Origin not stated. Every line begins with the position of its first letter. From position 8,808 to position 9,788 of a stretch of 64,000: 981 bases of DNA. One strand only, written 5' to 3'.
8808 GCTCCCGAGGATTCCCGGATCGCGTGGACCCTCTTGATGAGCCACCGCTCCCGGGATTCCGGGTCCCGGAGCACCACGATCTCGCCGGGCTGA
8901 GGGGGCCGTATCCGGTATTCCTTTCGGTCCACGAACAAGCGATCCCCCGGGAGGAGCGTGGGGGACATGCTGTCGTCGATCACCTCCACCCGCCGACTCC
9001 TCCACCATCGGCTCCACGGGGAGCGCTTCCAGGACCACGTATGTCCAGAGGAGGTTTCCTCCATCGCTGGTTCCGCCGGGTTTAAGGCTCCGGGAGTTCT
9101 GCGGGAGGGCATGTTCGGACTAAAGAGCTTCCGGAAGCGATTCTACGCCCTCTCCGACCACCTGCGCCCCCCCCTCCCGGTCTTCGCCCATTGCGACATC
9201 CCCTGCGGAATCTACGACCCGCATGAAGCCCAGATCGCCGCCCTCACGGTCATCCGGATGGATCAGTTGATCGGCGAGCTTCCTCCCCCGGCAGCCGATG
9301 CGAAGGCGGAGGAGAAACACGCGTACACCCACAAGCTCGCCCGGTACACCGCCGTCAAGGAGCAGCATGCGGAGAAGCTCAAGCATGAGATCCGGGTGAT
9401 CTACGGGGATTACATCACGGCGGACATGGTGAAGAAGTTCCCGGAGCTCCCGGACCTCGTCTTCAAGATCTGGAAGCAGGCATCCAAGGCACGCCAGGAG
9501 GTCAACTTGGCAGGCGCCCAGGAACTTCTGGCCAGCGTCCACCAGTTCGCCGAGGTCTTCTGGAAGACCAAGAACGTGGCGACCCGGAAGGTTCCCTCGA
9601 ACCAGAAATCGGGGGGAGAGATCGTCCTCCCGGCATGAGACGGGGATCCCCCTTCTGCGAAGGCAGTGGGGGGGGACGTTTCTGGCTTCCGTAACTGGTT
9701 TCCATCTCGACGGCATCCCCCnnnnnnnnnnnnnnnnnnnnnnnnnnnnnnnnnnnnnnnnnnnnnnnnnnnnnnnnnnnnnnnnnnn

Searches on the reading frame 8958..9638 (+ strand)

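Call 31: search_protein_families(library=pfam, proteins=[window:8958-9638:+], max_evalue=0.00001)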
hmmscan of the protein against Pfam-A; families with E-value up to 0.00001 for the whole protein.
window:8958-9638:+ (226 aa): 1 family
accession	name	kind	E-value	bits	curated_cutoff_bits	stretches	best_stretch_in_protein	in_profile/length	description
PF09055.16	Sod_Ni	-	6.6e-41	140.3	25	1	75-205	3-127/127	Nickel-containing superoxide dismutase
